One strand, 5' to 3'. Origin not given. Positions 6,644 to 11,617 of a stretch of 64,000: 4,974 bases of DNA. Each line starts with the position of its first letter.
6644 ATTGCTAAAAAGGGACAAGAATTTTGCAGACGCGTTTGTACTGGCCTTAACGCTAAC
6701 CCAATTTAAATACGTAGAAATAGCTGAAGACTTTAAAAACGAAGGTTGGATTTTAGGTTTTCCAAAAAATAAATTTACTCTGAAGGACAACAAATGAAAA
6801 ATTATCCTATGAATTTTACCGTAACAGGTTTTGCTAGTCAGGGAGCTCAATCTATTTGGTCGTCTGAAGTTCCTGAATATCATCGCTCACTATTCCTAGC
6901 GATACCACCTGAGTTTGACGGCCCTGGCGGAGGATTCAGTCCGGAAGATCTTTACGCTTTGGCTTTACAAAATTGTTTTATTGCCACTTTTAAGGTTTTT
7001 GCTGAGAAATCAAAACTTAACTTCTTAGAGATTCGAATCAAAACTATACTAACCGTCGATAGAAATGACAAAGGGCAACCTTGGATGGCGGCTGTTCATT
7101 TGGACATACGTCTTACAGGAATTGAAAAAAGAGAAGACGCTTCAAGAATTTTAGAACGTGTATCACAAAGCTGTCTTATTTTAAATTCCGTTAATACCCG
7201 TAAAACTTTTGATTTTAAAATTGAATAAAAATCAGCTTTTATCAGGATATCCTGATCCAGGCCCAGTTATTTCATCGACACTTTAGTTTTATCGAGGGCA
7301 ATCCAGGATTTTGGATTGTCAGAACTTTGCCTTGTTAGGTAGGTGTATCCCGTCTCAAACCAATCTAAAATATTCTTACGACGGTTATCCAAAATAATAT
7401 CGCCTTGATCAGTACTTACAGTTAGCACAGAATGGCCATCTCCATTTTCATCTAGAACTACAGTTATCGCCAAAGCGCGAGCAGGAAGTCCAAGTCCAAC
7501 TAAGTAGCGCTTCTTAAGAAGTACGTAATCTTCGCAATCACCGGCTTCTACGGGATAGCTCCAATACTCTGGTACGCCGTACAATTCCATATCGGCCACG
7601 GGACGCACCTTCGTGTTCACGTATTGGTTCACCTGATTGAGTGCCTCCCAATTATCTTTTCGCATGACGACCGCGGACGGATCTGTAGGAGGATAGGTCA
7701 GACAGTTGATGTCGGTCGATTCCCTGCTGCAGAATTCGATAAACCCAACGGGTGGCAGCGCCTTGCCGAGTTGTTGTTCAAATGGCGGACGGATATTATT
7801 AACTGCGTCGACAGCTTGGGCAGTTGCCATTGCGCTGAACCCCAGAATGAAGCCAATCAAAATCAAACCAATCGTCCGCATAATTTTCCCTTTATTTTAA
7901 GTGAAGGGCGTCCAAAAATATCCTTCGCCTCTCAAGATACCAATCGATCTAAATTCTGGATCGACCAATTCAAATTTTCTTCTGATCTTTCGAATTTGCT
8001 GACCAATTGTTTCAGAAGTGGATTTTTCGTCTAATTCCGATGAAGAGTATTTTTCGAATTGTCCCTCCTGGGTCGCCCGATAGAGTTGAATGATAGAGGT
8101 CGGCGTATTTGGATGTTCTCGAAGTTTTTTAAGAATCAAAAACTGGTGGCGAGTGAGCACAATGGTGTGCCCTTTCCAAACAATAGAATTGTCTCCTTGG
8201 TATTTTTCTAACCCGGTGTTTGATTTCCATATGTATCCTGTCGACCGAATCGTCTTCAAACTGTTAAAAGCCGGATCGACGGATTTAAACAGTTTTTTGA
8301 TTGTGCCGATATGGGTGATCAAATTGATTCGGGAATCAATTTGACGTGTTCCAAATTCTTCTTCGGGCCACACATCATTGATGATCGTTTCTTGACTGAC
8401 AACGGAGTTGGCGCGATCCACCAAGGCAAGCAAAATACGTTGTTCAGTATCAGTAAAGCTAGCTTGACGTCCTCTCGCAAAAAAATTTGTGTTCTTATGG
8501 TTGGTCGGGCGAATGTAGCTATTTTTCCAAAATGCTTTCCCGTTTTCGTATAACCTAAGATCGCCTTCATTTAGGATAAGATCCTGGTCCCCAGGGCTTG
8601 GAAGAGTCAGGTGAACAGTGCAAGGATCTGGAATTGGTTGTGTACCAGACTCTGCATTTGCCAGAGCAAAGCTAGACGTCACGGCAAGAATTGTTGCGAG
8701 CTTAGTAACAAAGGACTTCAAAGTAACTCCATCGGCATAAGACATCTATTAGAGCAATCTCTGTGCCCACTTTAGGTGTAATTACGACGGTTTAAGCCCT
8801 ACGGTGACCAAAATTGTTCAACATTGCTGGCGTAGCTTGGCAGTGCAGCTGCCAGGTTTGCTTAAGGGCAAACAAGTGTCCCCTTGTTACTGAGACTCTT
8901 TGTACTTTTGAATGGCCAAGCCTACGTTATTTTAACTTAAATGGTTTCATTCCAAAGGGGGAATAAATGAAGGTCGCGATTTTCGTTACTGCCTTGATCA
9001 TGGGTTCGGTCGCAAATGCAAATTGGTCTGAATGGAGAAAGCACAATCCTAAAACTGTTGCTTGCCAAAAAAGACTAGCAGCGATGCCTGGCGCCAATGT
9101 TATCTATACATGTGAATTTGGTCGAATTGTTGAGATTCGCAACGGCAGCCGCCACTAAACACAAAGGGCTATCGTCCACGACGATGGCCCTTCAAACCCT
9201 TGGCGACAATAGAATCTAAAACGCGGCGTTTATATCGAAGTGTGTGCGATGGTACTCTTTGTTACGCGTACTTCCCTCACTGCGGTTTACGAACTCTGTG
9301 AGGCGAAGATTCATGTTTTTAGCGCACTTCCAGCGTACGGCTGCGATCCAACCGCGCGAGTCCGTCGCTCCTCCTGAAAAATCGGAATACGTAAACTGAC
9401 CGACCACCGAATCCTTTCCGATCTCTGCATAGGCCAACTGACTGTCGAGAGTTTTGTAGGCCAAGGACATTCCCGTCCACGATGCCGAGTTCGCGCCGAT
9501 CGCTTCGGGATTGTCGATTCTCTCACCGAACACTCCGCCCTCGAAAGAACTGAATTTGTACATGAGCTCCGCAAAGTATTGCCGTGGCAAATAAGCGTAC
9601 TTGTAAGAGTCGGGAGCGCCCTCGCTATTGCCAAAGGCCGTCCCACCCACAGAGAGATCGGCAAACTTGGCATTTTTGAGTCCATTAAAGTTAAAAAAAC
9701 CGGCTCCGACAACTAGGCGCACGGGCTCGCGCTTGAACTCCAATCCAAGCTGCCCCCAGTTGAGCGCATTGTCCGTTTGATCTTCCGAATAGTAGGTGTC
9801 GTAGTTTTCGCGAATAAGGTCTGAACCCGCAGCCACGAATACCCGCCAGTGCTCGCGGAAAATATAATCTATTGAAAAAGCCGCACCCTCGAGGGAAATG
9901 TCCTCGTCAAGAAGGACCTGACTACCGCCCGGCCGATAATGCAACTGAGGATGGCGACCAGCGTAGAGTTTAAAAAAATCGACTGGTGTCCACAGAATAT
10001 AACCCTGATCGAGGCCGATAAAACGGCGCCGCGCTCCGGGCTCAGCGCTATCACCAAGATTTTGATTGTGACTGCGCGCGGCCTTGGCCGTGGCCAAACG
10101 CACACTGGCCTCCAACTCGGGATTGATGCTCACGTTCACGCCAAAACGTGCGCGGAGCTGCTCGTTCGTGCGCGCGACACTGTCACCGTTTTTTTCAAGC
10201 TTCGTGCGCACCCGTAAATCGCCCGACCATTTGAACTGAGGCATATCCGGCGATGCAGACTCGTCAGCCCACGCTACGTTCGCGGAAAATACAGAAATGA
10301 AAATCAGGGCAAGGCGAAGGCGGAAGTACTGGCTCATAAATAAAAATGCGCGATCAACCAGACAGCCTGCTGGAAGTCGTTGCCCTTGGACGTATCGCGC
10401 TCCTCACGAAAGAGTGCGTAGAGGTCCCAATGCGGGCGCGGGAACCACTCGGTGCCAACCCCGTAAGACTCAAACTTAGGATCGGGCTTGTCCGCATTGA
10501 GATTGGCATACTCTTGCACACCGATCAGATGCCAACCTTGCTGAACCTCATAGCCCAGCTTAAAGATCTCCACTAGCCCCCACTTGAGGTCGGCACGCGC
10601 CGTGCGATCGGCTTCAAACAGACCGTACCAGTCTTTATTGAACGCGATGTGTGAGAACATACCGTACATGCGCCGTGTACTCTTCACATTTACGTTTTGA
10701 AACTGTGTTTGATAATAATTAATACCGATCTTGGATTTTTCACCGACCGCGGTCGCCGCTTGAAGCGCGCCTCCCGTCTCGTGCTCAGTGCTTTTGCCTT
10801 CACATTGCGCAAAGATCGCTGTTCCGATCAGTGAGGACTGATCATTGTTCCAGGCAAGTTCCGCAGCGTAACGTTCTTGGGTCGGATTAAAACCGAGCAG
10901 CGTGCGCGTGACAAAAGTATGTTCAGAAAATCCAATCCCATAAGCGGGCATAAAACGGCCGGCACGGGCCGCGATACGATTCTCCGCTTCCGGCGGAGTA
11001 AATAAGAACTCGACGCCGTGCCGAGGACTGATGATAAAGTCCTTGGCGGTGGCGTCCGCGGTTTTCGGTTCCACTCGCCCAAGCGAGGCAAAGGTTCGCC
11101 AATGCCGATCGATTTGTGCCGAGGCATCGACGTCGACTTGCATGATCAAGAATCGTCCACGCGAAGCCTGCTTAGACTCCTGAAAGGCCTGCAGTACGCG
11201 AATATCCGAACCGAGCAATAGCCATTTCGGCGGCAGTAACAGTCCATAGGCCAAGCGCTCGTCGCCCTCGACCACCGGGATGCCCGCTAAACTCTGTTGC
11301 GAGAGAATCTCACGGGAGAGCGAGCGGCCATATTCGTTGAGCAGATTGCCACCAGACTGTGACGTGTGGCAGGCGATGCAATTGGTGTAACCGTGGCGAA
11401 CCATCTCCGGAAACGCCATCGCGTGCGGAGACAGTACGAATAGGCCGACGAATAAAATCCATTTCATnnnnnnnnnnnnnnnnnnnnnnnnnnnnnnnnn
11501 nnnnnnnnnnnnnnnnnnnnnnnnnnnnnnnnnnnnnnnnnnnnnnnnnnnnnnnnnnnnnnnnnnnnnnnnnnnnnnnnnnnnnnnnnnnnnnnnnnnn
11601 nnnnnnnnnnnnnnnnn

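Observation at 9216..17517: Seven-gene envelope operon joining three c-type cytochromes, YceI, a PstS-like binding protein and two paralogous porins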

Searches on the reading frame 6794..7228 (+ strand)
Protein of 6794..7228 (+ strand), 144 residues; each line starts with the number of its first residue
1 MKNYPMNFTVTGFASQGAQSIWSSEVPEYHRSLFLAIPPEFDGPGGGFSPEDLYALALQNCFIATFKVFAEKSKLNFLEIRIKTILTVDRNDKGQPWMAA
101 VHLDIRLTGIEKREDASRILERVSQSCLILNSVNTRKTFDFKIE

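Call 32: search_protein_families(library=pfam, proteins=[window:6794-7228:+], max_evalue=0.01)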
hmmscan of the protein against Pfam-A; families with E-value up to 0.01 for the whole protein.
window:6794-7228:+ (144 aa): 1 family
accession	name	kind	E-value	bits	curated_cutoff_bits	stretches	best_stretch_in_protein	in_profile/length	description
PF02566.24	OsmC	-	2.3e-15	57.3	27.5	1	43-140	1-98/100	OsmC-like protein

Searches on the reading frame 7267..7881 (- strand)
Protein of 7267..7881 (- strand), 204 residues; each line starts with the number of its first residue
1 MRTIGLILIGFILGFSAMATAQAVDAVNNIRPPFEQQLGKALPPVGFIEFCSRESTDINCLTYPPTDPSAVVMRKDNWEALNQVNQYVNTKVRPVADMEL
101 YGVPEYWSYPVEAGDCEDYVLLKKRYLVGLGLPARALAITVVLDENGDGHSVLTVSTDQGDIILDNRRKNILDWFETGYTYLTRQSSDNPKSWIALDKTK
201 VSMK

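Call 32: search_protein_families(library=pfam, proteins=[window:7267-7881:-], max_evalue=0.01)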
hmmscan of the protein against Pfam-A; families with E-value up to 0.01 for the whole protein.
window:7267-7881:- (204 aa): 1 family
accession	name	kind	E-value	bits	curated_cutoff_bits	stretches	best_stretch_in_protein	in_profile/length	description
PF06035.17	Peptidase_C93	-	8.7e-57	191.9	27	1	40-199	4-160/162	Bacterial transglutaminase-like cysteine proteinase BTLCP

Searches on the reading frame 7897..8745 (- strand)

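Call 32: search_protein_families(library=pfam, proteins=[window:7897-8745:-], max_evalue=0.01)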
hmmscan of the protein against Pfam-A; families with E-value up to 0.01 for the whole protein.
window:7897-8745:- (282 aa): 1 family
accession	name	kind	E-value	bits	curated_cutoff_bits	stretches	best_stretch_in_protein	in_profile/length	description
PF00486.34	Trans_reg_C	-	3.5e-18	65.9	26.2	2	93-172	2-76/77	Transcriptional regulatory protein, C terminal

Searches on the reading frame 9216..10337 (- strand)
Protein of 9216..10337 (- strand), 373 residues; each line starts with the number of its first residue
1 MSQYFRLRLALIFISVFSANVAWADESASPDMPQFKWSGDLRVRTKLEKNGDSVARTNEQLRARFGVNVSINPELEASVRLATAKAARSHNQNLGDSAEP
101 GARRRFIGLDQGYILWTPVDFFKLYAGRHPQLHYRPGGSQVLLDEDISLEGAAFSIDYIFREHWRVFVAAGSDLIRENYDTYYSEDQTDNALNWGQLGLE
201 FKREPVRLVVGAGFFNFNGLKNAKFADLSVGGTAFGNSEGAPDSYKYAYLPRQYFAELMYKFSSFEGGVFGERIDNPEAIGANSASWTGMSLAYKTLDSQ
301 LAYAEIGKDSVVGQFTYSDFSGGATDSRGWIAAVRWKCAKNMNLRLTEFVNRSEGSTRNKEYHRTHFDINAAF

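Call 3: search_protein_families(library=pfam, proteins=[window:9216-10337:-], max_evalue=0.1)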
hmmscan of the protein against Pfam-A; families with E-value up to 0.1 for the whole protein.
window:9216-10337:- (373 aa): 1 family
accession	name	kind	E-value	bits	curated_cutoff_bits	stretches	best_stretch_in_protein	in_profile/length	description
PF16930.11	Porin_5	-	3.7e-21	75.7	22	2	56-220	159-328/535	Putative porin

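Call 4: search_protein_families(library=ncbifam, proteins=[window:9216-10337:-], max_evalue=0.1)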
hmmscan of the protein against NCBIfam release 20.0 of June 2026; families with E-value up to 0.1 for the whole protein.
window:9216-10337:- (373 aa): 0 families

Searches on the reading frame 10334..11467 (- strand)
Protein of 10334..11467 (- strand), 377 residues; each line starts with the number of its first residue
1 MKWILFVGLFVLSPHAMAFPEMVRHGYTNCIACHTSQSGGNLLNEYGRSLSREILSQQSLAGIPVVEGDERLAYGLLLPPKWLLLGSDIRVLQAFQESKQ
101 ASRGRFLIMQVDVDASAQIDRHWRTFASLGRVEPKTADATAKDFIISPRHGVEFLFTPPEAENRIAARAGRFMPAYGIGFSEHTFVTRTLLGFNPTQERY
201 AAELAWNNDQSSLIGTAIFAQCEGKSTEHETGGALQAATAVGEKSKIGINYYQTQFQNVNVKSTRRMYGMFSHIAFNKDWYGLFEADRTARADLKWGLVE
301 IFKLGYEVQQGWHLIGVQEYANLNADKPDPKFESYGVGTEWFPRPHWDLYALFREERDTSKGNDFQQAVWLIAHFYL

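Call 3: search_protein_families(library=pfam, proteins=[window:10334-11467:-], max_evalue=0.1)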
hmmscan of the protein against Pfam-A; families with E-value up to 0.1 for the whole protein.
window:10334-11467:- (377 aa): 0 families

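Call 4: search_protein_families(library=ncbifam, proteins=[window:10334-11467:-], max_evalue=0.1)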
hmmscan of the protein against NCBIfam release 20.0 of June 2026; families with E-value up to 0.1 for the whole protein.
window:10334-11467:- (377 aa): 0 families

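Call 7: search_solved_structures(query=window:10334-11467:-, max_evalue=10)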
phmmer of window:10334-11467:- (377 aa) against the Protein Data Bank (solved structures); distinct sequences matched with E-value up to 10: 1.
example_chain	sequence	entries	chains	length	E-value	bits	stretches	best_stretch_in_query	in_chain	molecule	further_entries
2ysz_A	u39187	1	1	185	1.4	11.2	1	165-243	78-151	Amyloid beta A4 precursor protein-binding family B member 2 and Amyloid beta A4 protein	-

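Call 12: find_homologous_proteins(query=window:10334-11467:-, max_evalue=0.001)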
Query window:10334-11467:- (377 aa): 93 proteins with E <= 0.001 among 8000 candidates.
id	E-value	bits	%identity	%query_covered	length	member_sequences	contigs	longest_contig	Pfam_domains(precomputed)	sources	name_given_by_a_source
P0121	1.3e-259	879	100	100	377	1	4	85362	-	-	-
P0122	1.4e-167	576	65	100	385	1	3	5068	-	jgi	jgi:hypothetical protein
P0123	6.8e-166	570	67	96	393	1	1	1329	-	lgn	-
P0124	1.5e-165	569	65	99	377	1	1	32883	-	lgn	-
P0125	1.5e-161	556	63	99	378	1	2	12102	-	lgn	-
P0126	2.0e-159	549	65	98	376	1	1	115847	-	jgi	-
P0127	3.6e-158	545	62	99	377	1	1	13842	-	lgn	-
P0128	4.0e-157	541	62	100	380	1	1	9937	-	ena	-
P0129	4.9e-157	541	62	95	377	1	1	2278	-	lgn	-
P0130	2.3e-156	539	61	100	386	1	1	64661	-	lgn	-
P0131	6.1e-156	537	62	100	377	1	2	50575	-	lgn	-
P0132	9.3e-155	533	62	99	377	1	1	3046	-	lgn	-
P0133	2.7e-154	532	62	98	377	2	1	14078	-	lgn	-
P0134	1.2e-153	530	61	97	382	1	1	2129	-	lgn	-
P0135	6.0e-153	528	61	96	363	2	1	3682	-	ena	-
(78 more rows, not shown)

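Call 23: predict_structure(alignment_id=A1)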
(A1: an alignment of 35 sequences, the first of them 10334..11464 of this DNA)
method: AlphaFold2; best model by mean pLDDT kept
length: 376 residues; sequences in the alignment: 35
mean_pLDDT: 82.6   pTM: 0.80
mean pLDDT of the five models: 82.6, 81.7, 81.6, 81.2, 79.2
residues with pLDDT >= 90: 145; 70-90: 170; 50-70: 46; < 50: 15
segments of 3 or more residues with pLDDT < 50: 14-28
pLDDT, mean of each block of 10 residues (from residue 1): 72 45 45 64 73 62 75 86 89 90 87 92 91 62 79 88 91 82 77 87 88 95 85 92 84 89 93 83 92 89 87 93 82 94 86 91 92 88
secondary structure, 60 per line:
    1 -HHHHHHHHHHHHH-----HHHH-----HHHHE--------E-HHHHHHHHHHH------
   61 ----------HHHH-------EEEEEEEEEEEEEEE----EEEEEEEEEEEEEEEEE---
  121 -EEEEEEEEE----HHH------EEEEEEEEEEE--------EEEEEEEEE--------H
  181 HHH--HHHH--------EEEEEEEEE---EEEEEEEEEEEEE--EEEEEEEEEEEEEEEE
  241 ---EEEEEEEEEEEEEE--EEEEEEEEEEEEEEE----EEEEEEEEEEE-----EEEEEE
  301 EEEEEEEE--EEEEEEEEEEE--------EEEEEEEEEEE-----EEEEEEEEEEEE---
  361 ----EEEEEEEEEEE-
elements in order: H2-14 H20-23 H29-32 H44-54 H71-74 E82-96 E101-117 E122-130 E144-154 E163-171 H180-183 H186-189 E198-206 E210-222 E225-240 E244-257 E260-274 E279-289 E295-308 E311-321 E330-340 E346-357 E365-375

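Call 26: fold_search(model_id=the predicted structure, library=pdb)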
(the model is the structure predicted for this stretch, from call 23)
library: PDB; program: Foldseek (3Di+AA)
matches with E <= 10: 932; with E <= 0.001: 234
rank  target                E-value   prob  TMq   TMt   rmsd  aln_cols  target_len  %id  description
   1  8byt_A                9.3e-12  1.00  0.57  0.68   5.8       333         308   15  Outer membrane attachment porin OmpM1 from Veillonella parvula, C3 symmetry (released 2023-11-08)
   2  8bys_B                1.7e-11  1.00  0.57  0.65   5.3       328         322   16  Outer membrane attachment porin OmpM1 from Veillonella parvula, native (released 2023-11-08)
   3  8bys_A                4.7e-11  1.00  0.56  0.64   5.8       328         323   16  Outer membrane attachment porin OmpM1 from Veillonella parvula, native (released 2023-11-08)
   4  8bym_A                2.5e-10  1.00  0.56  0.65   5.8       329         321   15  Outer membrane attachment porin OmpM1 from Veillonella parvula (released 2023-11-08)
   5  2o4v_A                3.0e-09  1.00  0.59  0.55   6.3       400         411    9  An arginine ladder in OprP mediates phosphate specific transfer across the outer membrane (released 2006-12-26)
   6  8wv0_A                3.3e-09  1.00  0.57  0.63   5.7       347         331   12  Outer membrane porin of Burkholderia pseudomallei (BpsOmp38) (released 2024-10-30)
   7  8wv0_B                1.1e-08  1.00  0.55  0.62   6.0       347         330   12  Outer membrane porin of Burkholderia pseudomallei (BpsOmp38) (released 2024-10-30)
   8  5mdo_A                1.7e-08  1.00  0.56  0.61   5.9       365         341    8  Crystal structure of in vitro folded Chitoporin VhChip from Vibrio harveyi (crystal form I) (released 2017-12-20)
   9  5mdq_A                1.7e-08  1.00  0.58  0.61   8.6       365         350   10  Crystal structure of outer membrane expressed Chitoporin VhChip from Vibrio harveyi (released 2017-12-20)
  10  8jto                  1.9e-08  1.00  0.58  0.62   5.5       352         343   11  Outer membrane porin of Burkholderia pseudomallei (BpsOmp38) in complex with ceftazidime (released 2024-06-26)
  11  4rjx                  2.2e-08  1.00  0.60  0.54   6.1       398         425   10  Crystal structure of the OprO mutant protein F62Y/D114Y (released 2015-10-21)
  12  4rjw                  2.4e-08  1.00  0.57  0.51   6.8       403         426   11  Crystal structure of Pseudomonas aeruginosa OprO (released 2015-10-21)
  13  5oyk                  2.7e-08  1.00  0.55  0.63   5.9       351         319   12  Outer-membrane expressed OmpT of Vibrio cholerae (released 2018-04-25)
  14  7eqm_A                3.3e-08  1.00  0.57  0.64   4.9       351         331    8  Apo Truncated VhChiP (Delta 1-19) (released 2022-08-10)
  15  5onu_A                3.9e-08  1.00  0.56  0.64   6.0       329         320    9  Trimeric OmpU structure (released 2018-01-03)
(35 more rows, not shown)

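Call 35: search_protein_representatives(alignment_id=A1)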
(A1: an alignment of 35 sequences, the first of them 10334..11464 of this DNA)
Query: 35 sequences, 364 profile positions. Proteins with E-value up to 0.001 (for the whole library): 2403; up to 1e-10: 1649; up to 1e-30: 764. The best 150 are listed.
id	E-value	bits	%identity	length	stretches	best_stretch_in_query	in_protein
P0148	6.0e-135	466.4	-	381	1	5-364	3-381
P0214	4.4e-132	457.0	-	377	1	4-364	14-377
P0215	2.9e-131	454.3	-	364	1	1-364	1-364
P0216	4.3e-131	453.8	-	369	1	4-363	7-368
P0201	2.2e-125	434.9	-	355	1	3-364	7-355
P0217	7.4e-122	423.4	-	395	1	5-364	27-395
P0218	1.5e-121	422.3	-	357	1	5-364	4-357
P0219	2.2e-121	421.8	-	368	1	1-364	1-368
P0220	4.3e-120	417.5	-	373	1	6-364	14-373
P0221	6.0e-120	417.1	-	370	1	6-364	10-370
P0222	9.0e-120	416.5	-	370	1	6-364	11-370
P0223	1.8e-119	415.5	-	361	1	4-364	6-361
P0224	1.9e-119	415.4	-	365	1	5-364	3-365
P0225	2.3e-119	415.2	-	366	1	3-364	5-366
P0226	4.3e-119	414.3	-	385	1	1-364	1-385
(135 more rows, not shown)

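Call 42: search_dna_similar(query=window:10334-11464:-, collection=plasmids, mode=protein, max_evalue=10, max_rows=30)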
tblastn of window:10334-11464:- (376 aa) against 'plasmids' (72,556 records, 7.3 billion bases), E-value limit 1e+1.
No match.

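Call 79: search_solved_structures(query=A1, max_evalue=10)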
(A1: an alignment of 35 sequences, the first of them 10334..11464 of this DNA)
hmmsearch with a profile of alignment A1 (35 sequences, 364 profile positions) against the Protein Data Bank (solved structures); distinct sequences matched with E-value up to 10: 2.
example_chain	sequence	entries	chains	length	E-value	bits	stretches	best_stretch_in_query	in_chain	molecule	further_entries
4rjx_A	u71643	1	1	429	0.52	12.6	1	134-169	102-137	Porin O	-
4rjw_A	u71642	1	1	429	0.66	12.2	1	134-169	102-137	Porin O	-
